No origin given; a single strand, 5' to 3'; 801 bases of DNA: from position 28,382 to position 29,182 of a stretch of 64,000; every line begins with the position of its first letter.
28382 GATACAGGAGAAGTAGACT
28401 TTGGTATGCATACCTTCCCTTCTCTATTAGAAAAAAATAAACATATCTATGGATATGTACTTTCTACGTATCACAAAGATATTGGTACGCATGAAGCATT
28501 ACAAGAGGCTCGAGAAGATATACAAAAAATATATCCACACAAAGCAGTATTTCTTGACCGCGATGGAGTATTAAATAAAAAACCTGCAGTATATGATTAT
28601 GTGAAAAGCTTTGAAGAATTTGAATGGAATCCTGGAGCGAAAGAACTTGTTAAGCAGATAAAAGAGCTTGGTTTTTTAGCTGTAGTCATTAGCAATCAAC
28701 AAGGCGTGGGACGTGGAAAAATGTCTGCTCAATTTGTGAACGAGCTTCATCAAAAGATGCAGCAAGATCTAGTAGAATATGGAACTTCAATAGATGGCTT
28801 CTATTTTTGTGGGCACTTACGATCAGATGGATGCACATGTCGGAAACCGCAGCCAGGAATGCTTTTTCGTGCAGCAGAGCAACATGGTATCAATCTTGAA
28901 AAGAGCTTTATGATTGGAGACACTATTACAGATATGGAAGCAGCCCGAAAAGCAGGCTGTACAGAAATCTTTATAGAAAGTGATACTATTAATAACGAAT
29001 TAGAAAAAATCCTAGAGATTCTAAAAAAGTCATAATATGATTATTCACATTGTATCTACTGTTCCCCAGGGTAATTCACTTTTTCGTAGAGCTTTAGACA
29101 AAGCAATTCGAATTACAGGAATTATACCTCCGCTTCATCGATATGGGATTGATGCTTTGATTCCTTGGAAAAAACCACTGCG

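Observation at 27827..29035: Unusual HddC (nucleotidyltransferase) - GmhB (heptose bisphosphate phosphatase) gene fusion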

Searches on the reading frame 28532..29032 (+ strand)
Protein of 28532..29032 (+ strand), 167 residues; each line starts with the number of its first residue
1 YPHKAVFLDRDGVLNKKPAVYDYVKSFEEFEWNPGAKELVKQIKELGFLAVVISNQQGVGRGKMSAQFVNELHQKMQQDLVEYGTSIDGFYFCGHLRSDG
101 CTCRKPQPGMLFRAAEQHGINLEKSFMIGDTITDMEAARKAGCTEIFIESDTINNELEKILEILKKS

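Call 47: search_protein_representatives(protein=window:28532-29032:+)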
Query: 167 residues. Proteins with E-value up to 0.001 (for the whole library): 17678; up to 1e-10: 10387; up to 1e-30: 165. The best 150 are listed.
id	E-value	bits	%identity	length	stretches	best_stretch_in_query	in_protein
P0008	2.9e-48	180.3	51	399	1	1-155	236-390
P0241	1.4e-46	174.9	58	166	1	4-154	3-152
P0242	2.7e-44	167.5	52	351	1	3-159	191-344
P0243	1.2e-42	162.1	43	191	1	3-162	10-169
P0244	4.4e-42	160.2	46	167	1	3-165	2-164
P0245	7.1e-42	159.6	48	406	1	3-149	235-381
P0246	4.5e-41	157.0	47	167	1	6-161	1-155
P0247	2.0e-40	154.9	48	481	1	4-151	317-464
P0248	2.7e-40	154.5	49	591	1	5-150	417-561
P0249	8.4e-40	152.9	50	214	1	3-149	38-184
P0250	2.6e-38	148.0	48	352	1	4-147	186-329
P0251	3.2e-38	147.7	52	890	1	4-148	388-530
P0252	4.8e-38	147.1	45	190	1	3-153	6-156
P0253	6.2e-38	146.8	45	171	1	3-161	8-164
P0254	6.5e-38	146.7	47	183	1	4-150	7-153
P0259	7.7e-37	143.2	44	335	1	4-165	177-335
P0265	1.4e-36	142.4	47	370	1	3-153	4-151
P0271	2.5e-35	138.3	43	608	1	4-148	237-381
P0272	2.5e-35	138.3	46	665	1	2-151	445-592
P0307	3.0e-33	131.5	45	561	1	5-148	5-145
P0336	3.9e-32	127.9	44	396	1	4-149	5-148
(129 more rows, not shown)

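Call 48: search_protein_families(library=pfam, proteins=[P0242, P0247, P0248, P0251, P0265, P0271, P0272, P0307, P0336, P0259], max_evalue=0.00001)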
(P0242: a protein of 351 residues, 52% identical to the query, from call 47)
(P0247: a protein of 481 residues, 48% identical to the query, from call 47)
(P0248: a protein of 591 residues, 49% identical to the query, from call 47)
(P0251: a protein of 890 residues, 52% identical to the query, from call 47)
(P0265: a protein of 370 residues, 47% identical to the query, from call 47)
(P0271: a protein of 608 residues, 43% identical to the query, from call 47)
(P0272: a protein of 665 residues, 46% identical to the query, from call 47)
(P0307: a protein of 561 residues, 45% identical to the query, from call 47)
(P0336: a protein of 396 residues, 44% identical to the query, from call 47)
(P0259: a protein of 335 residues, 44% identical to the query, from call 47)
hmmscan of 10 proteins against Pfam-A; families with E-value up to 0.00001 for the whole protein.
P0242 (351 aa): 4 families
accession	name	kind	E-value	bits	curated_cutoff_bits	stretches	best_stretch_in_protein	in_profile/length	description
PF13580.11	SIS_2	-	1.5e-16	61.1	27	1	20-143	17-137/138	SIS domain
PF13242.12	Hydrolase_like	-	2.4e-09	37.4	22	1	290-342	2-55/75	HAD-hyrolase-like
PF01380.27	SIS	-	4e-08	33.6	25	0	99-168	43-111/131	SIS domain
PF08645.17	PNK3P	-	1.7e-07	31.5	22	1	197-318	6-126/161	Polynucleotide kinase 3 phosphatase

P0247 (481 aa): 7 families
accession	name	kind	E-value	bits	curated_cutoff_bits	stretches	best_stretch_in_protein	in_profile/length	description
PF01370.27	Epimerase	-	1.7e-43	149.2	20.9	1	6-229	1-230/240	NAD dependent epimerase/dehydratase family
PF00702.32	Hydrolase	-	4.9e-10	40.6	26.4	1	339-455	93-191/191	haloacid dehalogenase-like hydrolase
PF13242.12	Hydrolase_like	-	8e-10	38.9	22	1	416-462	2-49/75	HAD-hyrolase-like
PF04321.23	RmlD_sub_bind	-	7e-09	35.6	27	1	5-117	2-113/287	RmlD substrate binding domain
PF08645.17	PNK3P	-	1.2e-08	35.3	22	1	320-444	4-126/161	Polynucleotide kinase 3 phosphatase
PF16363.11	GDP_Man_Dehyd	-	1.7e-08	34.8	27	1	36-256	58-268/332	GDP-mannose 4,6 dehydratase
PF13419.12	HAD_2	-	6.2e-08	33.4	23.8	1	415-459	132-176/178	Haloacid dehalogenase-like hydrolase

P0248 (591 aa): 8 families
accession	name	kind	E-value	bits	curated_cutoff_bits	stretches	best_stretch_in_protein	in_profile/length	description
PF13692.12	Glyco_trans_1_4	-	8.2e-18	65.5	27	1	207-349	1-142/142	Glycosyl transferases group 1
PF00534.26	Glycos_transf_1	-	3.4e-16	59.7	26.4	1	205-362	13-171/172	Glycosyl transferases group 1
PF00702.32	Hydrolase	-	1.8e-10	41.9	26.4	1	426-553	83-191/191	haloacid dehalogenase-like hydrolase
PF13579.12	Glyco_trans_4_4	-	2.3e-10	41.5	29.7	1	23-172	9-145/158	Glycosyl transferase 4-like domain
PF13242.12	Hydrolase_like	-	6.6e-10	39.2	22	1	514-555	2-44/75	HAD-hyrolase-like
PF13419.12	HAD_2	-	3.8e-09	37.4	23.8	1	512-554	131-173/178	Haloacid dehalogenase-like hydrolase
PF13439.12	Glyco_transf_4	-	1.8e-06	28.5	28.5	0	23-171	10-150/170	Glycosyltransferase Family 4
PF13524.12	Glyco_trans_1_2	-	2.4e-06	28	25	1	241-371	17-136/144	Glycosyl transferase-like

P0251 (890 aa): 14 families
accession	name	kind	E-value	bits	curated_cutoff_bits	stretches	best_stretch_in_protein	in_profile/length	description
PF00534.26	Glycos_transf_1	-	5.6e-38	130.6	26.4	1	200-354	16-171/172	Glycosyl transferases group 1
PF13692.12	Glyco_trans_1_4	-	2e-30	106.4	27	1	200-341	2-142/142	Glycosyl transferases group 1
PF13489.12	Methyltransf_23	-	4.3e-24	85.5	27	1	652-795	16-163/164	Methyltransferase domain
PF13439.12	Glyco_transf_4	-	1.9e-16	61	28.5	1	15-176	2-167/170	Glycosyltransferase Family 4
PF08241.18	Methyltransf_11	-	3.6e-15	56.8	21.2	1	660-752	1-94/95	Methyltransferase domain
PF08242.18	Methyltransf_12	-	5e-14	53.3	30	1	660-751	1-98/98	Methyltransferase domain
PF13242.12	Hydrolase_like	-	2.2e-13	50.4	22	1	485-537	2-55/75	HAD-hyrolase-like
PF13649.12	Methyltransf_25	-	6.5e-13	49.6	27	1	660-749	2-97/97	Methyltransferase domain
PF13847.12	Methyltransf_31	-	6.1e-12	45.9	27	1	657-757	5-113/145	Methyltransferase domain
PF00702.32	Hydrolase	-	2.9e-10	41.3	26.4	1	385-524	78-191/191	haloacid dehalogenase-like hydrolase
PF13524.12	Glyco_trans_1_2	-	3.3e-10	40.5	25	1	217-357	5-130/144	Glycosyl transferase-like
PF13419.12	HAD_2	-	5.1e-08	33.7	23.8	1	486-530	134-178/178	Haloacid dehalogenase-like hydrolase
PF08645.17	PNK3P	-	1.1e-07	32.2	22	1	393-515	6-128/161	Polynucleotide kinase 3 phosphatase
PF20706.3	GT4-conflict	-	1.9e-07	30.9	26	1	201-310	199-314/385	Family 4 Glycosyltransferase in conflict systems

P0265 (370 aa): 5 families
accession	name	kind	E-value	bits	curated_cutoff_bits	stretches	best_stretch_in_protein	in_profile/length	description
PF09335.16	VTT_dom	-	7.5e-20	72.1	33.9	1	241-356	4-122/123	VTT domain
PF13242.12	Hydrolase_like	-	7.7e-15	55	22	1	101-170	2-74/75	HAD-hyrolase-like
PF08645.17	PNK3P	-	1.6e-12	47.9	22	1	8-129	4-126/161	Polynucleotide kinase 3 phosphatase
PF13419.12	HAD_2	-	1.9e-12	48.1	23.8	1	102-145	134-177/178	Haloacid dehalogenase-like hydrolase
PF00702.32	Hydrolase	-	6.7e-08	33.6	26.4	1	10-140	76-191/191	haloacid dehalogenase-like hydrolase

P0271 (608 aa): 7 families
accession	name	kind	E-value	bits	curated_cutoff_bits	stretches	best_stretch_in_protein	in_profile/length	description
PF00483.29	NTP_transferase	-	2.4e-19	70.3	21.2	1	10-139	2-136/245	Nucleotidyl transferase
PF00702.32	Hydrolase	-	9.9e-13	49.3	26.4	1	221-375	57-191/191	haloacid dehalogenase-like hydrolase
PF13242.12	Hydrolase_like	-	8.8e-12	45.2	22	1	336-382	2-49/75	HAD-hyrolase-like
PF12804.13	NTP_transf_3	-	1.3e-11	45.4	27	1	10-144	1-126/160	MobA-like NTP transferase domain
PF13419.12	HAD_2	-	3.6e-10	40.7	23.8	1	259-381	72-178/178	Haloacid dehalogenase-like hydrolase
PF08645.17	PNK3P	-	5.4e-10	39.7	22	1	241-364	5-126/161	Polynucleotide kinase 3 phosphatase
PF12710.13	HAD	-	3.9e-06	27.9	27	1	218-370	44-187/189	haloacid dehalogenase-like hydrolase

P0272 (665 aa): 8 families
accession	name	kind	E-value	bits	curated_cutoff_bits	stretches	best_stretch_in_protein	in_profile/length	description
PF00483.29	NTP_transferase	-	4e-37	128.5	21.2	1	197-433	1-241/245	Nucleotidyl transferase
PF13580.11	SIS_2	-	2.7e-19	70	27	1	10-142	6-138/138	SIS domain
PF13242.12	Hydrolase_like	-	1.1e-14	54.5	22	1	544-617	2-74/75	HAD-hyrolase-like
PF12804.13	NTP_transf_3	-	6.4e-11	43.1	27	1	198-303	1-96/160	MobA-like NTP transferase domain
PF00702.32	Hydrolase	-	7.5e-11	43.2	26.4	1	460-583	86-191/191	haloacid dehalogenase-like hydrolase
PF13419.12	HAD_2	-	4.4e-08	33.9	23.8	0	540-589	129-178/178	Haloacid dehalogenase-like hydrolase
PF01380.27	SIS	-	1.1e-07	32.1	25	0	97-156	43-102/131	SIS domain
PF08645.17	PNK3P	-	1.3e-06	28.7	22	1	461-575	17-129/161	Polynucleotide kinase 3 phosphatase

P0307 (561 aa): 5 families
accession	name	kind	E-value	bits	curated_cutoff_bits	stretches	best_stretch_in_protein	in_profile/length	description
PF01075.23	Glyco_transf_9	-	4.2e-48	164.3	22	1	279-534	6-246/247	Glycosyltransferase family 9 (heptosyltransferase)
PF13242.12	Hydrolase_like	-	3.8e-16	59.2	22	1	100-176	2-75/75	HAD-hyrolase-like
PF00702.32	Hydrolase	-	1.3e-07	32.7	26.4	1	16-139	86-191/191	haloacid dehalogenase-like hydrolase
PF08645.17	PNK3P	-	3.4e-07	30.6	22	1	25-128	25-126/161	Polynucleotide kinase 3 phosphatase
PF13419.12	HAD_2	-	6.6e-07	30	23.8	0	101-145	134-178/178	Haloacid dehalogenase-like hydrolase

P0336 (396 aa): 4 families
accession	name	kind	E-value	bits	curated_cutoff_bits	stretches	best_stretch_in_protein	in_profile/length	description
PF04480.18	DUF559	-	1.8e-33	115.1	20.6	1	208-313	3-108/109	Protein of unknown function (DUF559)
PF13242.12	Hydrolase_like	-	2e-12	47.3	22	1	102-149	2-50/75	HAD-hyrolase-like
PF00702.32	Hydrolase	-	9.7e-10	39.6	26.4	1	14-141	82-191/191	haloacid dehalogenase-like hydrolase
PF13419.12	HAD_2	-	3.2e-07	31.1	23.8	1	102-145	133-176/178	Haloacid dehalogenase-like hydrolase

P0259 (335 aa): 5 families
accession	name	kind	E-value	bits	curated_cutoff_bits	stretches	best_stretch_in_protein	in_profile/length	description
PF13242.12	Hydrolase_like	-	5.8e-16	58.6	22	1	275-324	2-52/75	HAD-hyrolase-like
PF00702.32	Hydrolase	-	2.6e-12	48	26.4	1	192-314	86-191/191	haloacid dehalogenase-like hydrolase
PF13419.12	HAD_2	-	5.7e-11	43.3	23.8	1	272-319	130-177/178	Haloacid dehalogenase-like hydrolase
PF08645.17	PNK3P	-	6.8e-09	36.1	22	1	177-302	1-125/161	Polynucleotide kinase 3 phosphatase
PF13344.12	Hydrolase_6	-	7.4e-06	26.4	27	0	179-232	1-42/101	Haloacid dehalogenase-like hydrolase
